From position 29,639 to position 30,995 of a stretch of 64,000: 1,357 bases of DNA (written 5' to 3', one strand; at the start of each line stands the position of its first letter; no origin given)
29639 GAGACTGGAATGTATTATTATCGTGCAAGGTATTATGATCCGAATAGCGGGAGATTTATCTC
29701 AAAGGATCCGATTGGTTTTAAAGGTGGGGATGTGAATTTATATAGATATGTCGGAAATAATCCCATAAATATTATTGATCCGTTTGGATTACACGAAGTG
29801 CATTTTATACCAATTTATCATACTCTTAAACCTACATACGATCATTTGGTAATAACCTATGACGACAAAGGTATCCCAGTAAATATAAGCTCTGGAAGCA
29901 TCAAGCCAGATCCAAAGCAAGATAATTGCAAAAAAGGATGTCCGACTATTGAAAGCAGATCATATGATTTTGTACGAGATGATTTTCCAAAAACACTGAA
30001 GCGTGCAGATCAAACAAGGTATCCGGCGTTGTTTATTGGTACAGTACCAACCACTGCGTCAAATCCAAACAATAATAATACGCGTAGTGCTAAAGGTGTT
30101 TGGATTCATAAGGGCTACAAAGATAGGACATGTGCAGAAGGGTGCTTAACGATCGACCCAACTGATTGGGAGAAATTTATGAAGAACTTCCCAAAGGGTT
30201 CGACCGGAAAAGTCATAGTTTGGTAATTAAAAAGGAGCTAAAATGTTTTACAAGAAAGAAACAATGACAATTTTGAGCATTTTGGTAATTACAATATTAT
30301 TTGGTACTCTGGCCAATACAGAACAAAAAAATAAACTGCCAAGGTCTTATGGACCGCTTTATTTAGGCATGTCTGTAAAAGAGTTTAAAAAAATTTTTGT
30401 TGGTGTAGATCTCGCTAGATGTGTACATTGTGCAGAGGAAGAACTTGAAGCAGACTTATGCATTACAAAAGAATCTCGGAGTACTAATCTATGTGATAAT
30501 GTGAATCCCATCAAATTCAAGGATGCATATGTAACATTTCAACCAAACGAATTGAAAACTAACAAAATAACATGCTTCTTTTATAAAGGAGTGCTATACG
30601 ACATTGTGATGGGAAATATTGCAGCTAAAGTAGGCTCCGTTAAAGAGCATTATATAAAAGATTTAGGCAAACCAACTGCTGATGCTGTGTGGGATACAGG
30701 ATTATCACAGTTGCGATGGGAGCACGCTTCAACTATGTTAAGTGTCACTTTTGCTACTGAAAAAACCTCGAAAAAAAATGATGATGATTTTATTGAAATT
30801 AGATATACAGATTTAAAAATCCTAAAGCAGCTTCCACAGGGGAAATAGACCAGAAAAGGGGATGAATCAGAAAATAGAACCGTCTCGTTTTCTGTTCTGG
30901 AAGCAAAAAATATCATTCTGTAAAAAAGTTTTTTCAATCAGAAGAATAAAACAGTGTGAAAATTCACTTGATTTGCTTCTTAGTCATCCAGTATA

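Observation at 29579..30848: Orphan Rhs C-terminal toxin tip with a possible L,D-transpeptidase-like (Tlde1/DUF2778-like) warhead and an exported candidate immunity protein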

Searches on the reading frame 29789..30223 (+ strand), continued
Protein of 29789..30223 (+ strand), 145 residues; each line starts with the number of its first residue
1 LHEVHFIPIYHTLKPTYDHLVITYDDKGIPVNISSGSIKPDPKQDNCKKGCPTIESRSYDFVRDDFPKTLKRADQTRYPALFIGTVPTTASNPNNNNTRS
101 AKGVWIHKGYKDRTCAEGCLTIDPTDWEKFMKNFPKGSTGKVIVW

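Call 82: search_protein_families(library=phrogs, proteins=[window:29789-30223:+, P0171, P0174, P0180, P0183, P0188, P0199, P0206], max_evalue=0.001)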
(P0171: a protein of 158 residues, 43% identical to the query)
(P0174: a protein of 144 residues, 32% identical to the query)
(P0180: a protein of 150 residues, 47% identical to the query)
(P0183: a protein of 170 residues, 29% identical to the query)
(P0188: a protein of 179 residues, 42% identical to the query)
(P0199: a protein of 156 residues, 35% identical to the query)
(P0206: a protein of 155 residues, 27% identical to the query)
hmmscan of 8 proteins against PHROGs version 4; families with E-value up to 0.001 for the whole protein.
window:29789-30223:+ (145 aa): 0 families

P0171 (158 aa): 0 families

P0174 (144 aa): 0 families

P0180 (150 aa): 0 families

P0183 (170 aa): 0 families

P0188 (179 aa): 0 families

P0199 (156 aa): 0 families

P0206 (155 aa): 0 families

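Call 87: search_dna_similar(query=window:29789-30223:+, collection=plasmids, mode=protein, max_evalue=0.001, max_rows=15)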
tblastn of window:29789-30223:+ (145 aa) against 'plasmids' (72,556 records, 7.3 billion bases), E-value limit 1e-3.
No match.

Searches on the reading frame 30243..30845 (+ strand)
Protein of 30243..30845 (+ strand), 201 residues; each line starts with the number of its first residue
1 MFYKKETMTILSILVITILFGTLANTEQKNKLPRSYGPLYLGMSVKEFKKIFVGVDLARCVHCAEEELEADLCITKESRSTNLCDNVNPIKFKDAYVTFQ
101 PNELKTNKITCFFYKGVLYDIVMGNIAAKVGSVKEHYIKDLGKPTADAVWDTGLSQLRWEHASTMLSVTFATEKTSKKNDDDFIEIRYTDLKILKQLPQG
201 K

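Call 3: search_protein_families(library=pfam, proteins=[window:30243-30845:+], max_evalue=1)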
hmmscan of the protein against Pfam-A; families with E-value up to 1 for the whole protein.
window:30243-30845:+ (201 aa): 1 family
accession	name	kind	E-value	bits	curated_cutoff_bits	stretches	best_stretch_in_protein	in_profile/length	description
PF18368.7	Ig_GlcNase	-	0.19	12.3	26.3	0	85-110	60-85/105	Exo-beta-D-glucosaminidase Ig-fold domain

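Call 4: search_protein_families(library=ncbifam, proteins=[window:30243-30845:+], max_evalue=1)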
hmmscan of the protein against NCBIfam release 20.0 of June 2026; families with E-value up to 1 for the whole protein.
window:30243-30845:+ (201 aa): 0 families

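Call 13: find_homologous_proteins(query=window:30243-30845:+)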
Query window:30243-30845:+ (201 aa): 16 proteins with E <= 0.001 among 112 candidates.
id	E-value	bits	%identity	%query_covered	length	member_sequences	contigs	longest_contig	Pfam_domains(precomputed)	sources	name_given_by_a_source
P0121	1.3e-130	451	100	100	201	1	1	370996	-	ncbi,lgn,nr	ncbi:MAG: hypothetical protein LLF28_02620 [Nitrospiraceae bacterium]|nr:hypothetical protein [Nitro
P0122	8.3e-98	344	79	97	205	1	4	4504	-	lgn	-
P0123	6.8e-86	305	68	100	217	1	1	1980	-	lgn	-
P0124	2.3e-66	241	55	97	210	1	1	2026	-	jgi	-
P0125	4.0e-58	214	53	100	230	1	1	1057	-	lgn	-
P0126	9.0e-51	190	51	99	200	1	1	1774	-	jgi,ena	-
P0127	1.4e-50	190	52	89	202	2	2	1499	-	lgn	-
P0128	3.1e-49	185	51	88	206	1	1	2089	-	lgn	-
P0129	1.1e-48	183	47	100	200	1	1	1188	-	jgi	jgi:hypothetical protein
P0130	1.9e-48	183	48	98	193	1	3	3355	-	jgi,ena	-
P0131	3.6e-45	172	46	98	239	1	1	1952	-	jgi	jgi:hypothetical protein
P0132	2.6e-39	153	44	95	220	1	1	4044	-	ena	-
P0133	4.4e-38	149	44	99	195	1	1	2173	-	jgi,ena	-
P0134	3.3e-36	143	45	93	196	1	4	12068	-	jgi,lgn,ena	-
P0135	3.6e-31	126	39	95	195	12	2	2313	-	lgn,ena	-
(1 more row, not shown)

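Call 15: find_encoding_contigs(protein=P0134, flank=8000)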
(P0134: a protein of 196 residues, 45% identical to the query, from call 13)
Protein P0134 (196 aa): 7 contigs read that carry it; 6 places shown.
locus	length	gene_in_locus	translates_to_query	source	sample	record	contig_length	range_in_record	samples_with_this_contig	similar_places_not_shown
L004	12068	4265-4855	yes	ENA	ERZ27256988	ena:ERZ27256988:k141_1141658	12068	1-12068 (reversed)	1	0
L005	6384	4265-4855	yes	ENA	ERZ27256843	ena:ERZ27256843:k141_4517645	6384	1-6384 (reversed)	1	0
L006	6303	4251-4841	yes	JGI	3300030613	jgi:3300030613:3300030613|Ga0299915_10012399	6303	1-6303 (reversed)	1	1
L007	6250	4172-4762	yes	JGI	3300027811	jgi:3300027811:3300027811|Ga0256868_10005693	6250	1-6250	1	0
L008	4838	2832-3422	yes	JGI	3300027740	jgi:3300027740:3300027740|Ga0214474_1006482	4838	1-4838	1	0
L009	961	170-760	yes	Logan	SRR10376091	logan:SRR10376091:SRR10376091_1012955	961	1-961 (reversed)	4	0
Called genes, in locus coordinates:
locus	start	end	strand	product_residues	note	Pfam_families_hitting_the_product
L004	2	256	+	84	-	?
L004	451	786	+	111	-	PF07719:TPR_2 (faint), PF13432:TPR_16 (weak), PF13428:TPR_14 (faint), PF13414:TPR_11 (faint), PF14559:TPR_19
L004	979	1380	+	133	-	PF04986:Y2_Tnp (weak)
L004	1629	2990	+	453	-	PF07661:MORN_2 (faint)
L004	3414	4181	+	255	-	-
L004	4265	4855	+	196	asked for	-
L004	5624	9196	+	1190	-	PF28492:Beta_helix_4, PF13229:Beta_helix, PF13585:CHU_C (faint), PF13860:FlgD_ig, PF10029:DUF2271 (faint), PF22352:K319L-like_PKD (faint), PF13860:FlgD_ig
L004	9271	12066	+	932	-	?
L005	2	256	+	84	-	?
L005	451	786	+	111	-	PF07719:TPR_2 (faint), PF13432:TPR_16 (weak), PF13428:TPR_14 (faint), PF13414:TPR_11 (faint), PF14559:TPR_19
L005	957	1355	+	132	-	-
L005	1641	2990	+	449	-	PF07661:MORN_2 (faint)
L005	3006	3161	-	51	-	-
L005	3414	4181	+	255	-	-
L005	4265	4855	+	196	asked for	-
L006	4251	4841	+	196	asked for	-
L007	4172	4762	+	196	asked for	-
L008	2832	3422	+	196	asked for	-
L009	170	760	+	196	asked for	-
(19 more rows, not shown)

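Call 16: find_encoding_contigs(protein=P0122, flank=5000)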
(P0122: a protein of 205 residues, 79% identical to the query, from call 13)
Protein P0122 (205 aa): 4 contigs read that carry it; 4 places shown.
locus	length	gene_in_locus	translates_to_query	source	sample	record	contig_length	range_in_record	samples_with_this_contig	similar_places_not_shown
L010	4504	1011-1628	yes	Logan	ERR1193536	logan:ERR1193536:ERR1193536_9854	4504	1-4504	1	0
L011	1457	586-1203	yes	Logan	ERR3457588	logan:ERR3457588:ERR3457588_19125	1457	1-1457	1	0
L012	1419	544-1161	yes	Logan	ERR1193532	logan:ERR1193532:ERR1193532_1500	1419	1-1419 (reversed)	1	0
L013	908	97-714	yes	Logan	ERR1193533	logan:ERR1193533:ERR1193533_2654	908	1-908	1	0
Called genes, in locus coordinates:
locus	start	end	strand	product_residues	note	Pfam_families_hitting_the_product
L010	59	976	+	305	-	PF25023:TEN_YD-shell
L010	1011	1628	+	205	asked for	-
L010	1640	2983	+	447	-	PF05593:RHS_repeat (faint), PF25023:TEN_YD-shell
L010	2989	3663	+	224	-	-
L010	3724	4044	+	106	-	PF24839:DUF7718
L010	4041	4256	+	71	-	-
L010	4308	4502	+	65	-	?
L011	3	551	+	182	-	?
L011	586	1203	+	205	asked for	-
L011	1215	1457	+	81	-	?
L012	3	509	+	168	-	?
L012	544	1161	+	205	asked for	-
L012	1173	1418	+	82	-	?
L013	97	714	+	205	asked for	-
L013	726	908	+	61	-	?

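Call 17: find_encoding_contigs(protein=P0132, flank=5000)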
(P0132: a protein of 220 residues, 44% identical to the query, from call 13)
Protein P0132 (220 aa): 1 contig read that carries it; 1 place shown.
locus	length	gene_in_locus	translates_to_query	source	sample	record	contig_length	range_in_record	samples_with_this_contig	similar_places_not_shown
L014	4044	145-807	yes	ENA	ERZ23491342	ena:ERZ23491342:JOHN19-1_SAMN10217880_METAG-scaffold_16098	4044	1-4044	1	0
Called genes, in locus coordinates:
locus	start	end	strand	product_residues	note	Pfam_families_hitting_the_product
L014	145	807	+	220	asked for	-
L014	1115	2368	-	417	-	PF03349:Toluene_X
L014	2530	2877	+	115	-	-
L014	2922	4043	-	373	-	?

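Call 29: find_encoding_contigs(protein=P0130, flank=4000, max_places=3)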
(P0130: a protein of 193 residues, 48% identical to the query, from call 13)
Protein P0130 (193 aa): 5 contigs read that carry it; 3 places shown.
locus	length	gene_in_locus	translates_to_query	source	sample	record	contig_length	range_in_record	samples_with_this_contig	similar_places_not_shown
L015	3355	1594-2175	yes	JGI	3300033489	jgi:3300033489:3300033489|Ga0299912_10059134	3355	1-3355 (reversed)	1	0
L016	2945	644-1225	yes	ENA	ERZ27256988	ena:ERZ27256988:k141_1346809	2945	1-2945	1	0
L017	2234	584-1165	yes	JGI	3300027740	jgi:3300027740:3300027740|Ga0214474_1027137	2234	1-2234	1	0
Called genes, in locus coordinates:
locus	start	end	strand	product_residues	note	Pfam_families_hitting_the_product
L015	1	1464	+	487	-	?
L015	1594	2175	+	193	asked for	-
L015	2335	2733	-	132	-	PF16697:Yop-YscD_cpl, PF00498:FHA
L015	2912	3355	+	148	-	?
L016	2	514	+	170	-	?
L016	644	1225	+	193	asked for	-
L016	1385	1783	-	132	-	PF16697:Yop-YscD_cpl, PF00498:FHA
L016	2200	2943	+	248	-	?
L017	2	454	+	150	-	?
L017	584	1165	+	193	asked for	-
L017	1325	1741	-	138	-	PF16697:Yop-YscD_cpl, PF00498:FHA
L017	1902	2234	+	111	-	?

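Call 30: find_encoding_contigs(protein=P0135, flank=4000, max_places=3)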
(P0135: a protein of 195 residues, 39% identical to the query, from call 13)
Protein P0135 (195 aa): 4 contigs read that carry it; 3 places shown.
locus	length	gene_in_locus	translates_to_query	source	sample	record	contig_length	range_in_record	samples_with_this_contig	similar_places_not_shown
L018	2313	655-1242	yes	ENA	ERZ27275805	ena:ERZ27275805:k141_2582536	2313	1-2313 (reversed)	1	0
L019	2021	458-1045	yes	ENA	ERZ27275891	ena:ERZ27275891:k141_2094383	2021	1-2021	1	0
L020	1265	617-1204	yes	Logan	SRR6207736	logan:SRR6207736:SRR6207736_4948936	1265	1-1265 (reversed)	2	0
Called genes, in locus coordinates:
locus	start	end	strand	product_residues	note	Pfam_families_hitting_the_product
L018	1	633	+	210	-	?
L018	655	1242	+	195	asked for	-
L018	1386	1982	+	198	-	-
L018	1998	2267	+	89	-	-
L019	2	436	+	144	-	?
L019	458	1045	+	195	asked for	-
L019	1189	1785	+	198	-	-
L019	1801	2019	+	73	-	?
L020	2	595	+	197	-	?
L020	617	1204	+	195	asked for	-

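Call 31: find_encoding_contigs(protein=P0124, flank=4000, max_places=3)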
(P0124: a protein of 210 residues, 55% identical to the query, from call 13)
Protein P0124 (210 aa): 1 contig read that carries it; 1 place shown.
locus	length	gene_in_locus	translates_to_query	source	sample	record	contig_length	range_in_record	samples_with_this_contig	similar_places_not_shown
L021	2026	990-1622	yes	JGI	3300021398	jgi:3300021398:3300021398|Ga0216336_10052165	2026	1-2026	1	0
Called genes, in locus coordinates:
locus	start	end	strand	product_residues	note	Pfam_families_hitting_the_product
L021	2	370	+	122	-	?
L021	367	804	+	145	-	PF08238:Sel1 (faint)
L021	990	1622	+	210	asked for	-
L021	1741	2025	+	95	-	?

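Call 32: find_encoding_contigs(protein=P0133, flank=4000, max_places=3)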
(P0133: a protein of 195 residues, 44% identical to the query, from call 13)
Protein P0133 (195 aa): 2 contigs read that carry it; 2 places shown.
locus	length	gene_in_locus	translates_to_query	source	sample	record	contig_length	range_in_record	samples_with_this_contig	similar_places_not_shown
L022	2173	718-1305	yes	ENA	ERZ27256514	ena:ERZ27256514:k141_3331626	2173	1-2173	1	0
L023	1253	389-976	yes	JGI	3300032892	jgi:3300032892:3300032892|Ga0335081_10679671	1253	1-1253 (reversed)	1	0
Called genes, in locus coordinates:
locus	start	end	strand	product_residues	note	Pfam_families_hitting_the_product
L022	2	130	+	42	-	?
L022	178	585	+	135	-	PF14464:Prok-JAB (weak)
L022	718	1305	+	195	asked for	-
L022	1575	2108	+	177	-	-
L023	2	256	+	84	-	?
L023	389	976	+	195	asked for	-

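Call 56: predict_structure(alignment_id=A2)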
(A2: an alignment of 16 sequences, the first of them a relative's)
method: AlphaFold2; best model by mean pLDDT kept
length: 201 residues; sequences in the alignment: 16
mean_pLDDT: 78.9   pTM: 0.73
mean pLDDT of the five models: 78.9, 78.7, 76.9, 75.8, 75.2
residues with pLDDT >= 90: 68; 70-90: 76; 50-70: 36; < 50: 21
segments of 3 or more residues with pLDDT < 50: 24-29, 78-81, 96-99, 176-180
pLDDT, mean of each block of 10 residues (from residue 1): 66 76 52 85 95 85 88 65 58 52 78 96 87 89 93 92 92 59 86 87 47
secondary structure, 60 per line:
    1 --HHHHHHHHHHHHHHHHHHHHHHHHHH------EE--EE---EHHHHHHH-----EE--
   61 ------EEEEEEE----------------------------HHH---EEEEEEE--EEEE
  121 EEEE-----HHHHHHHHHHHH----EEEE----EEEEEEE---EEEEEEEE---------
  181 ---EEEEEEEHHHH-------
elements in order: H3-28 H45-51 E67-73 E108-114 E117-124 H130-141 E146-149 E154-160 E164-171 E184-190 H191-194

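Call 67: list_cluster_members(proteins=[P0121, P0008, P0010, P0025, P0038, P0050, P0051, P0056, P0070, P0112])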
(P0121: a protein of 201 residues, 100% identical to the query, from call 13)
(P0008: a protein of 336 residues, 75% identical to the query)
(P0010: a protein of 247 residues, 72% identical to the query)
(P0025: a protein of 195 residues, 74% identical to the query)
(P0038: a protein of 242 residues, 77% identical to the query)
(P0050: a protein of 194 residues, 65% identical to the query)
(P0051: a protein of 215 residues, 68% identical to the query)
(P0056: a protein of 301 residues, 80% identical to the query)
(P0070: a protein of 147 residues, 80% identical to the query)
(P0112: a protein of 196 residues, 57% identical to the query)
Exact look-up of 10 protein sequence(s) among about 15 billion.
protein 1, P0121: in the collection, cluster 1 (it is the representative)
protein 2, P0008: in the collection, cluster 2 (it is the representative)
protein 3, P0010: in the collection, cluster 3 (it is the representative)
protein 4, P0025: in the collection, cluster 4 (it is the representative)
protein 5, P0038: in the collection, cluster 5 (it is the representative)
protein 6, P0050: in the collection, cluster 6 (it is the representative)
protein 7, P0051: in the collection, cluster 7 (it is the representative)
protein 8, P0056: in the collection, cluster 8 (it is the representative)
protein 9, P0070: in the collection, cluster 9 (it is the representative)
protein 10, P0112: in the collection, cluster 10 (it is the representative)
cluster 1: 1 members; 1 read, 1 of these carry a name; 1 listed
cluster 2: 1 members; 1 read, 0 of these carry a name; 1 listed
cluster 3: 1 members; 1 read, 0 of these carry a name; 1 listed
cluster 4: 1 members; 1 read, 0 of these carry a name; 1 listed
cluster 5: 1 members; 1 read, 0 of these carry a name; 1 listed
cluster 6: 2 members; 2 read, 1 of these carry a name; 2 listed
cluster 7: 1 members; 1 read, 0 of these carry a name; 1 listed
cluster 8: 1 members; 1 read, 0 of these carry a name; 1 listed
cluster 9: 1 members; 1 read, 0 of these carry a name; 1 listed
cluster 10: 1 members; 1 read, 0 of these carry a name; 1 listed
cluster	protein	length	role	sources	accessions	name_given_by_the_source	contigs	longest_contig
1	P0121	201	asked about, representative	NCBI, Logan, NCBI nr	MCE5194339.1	MAG: hypothetical protein LLF28_02620 [Nitrospiraceae bacterium] | hypothetical protein [Nitrospiraceae bacterium]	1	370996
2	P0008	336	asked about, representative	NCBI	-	-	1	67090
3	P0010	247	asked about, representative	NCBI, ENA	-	-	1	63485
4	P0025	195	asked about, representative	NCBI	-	-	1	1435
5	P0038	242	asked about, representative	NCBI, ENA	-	-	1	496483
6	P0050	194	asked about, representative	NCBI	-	-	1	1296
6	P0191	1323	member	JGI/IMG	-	RHS repeat-associated protein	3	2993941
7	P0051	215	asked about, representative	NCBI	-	-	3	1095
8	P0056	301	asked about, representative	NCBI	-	-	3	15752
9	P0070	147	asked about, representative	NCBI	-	-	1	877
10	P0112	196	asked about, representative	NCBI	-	-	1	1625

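Call 76: search_protein_families(library=pfam, proteins=[L015:1-1464:+, L021:2-370:+, L021:367-804:+, L022:178-585:+, L010:1640-2983:+, L010:2989-3663:+, L018:1386-1982:+], max_evalue=0.01)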
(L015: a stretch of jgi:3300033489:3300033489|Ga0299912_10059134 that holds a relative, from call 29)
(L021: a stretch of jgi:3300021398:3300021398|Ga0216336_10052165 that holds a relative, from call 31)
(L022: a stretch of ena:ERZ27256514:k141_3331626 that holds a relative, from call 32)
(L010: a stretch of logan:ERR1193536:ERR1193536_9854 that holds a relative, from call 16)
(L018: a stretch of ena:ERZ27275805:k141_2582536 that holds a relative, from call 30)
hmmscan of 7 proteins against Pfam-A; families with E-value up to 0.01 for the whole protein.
L015:1-1464:+ (487 aa): 5 families
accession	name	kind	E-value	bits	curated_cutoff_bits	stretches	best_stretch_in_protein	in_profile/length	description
PF13361.12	UvrD_C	-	3.3e-70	237.7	25.6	1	103-429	1-346/350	UvrD-like helicase C-terminal domain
PF00580.27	UvrD-helicase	-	4.7e-36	125.3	23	1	2-98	175-271/271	UvrD/REP helicase N-terminal domain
PF13538.12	UvrD_C_2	-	1.1e-09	38.4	27.4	1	372-428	4-51/52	UvrD-like helicase C-terminal domain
PF13245.12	AAA_19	-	7.4e-07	29.9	25.1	1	32-81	83-132/134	AAA domain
PF01443.25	Viral_helicase1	-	0.0014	18.9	21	0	369-427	176-225/228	Viral superfamily 1 RNA helicase core domain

L021:2-370:+ (122 aa): 0 families

L021:367-804:+ (145 aa): 1 family
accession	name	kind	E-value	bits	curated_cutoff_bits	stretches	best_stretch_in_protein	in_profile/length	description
PF08238.18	Sel1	-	6e-10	39.7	30.7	2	93-126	3-36/36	Sel1 repeat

L022:178-585:+ (135 aa): 1 family
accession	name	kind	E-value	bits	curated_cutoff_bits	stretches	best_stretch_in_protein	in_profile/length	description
PF14464.11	Prok-JAB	-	5.2e-06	26.8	25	1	13-114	9-113/114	Prokaryotic homologs of the JAB domain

L010:1640-2983:+ (447 aa): 2 families
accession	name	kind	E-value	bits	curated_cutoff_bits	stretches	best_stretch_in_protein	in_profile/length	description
PF05593.20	RHS_repeat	-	2.1e-10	41.2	22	1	135-173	1-37/38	RHS Repeat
PF03527.20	RHS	-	8.7e-05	22.7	27.9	1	217-252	2-37/38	RHS protein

L010:2989-3663:+ (224 aa): 0 families

L018:1386-1982:+ (198 aa): 0 families

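Call 82: search_protein_families(library=phrogs, proteins=[window:30243-30845:+], max_evalue=0.001)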
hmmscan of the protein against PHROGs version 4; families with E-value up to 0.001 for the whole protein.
window:30243-30845:+ (201 aa): 0 families
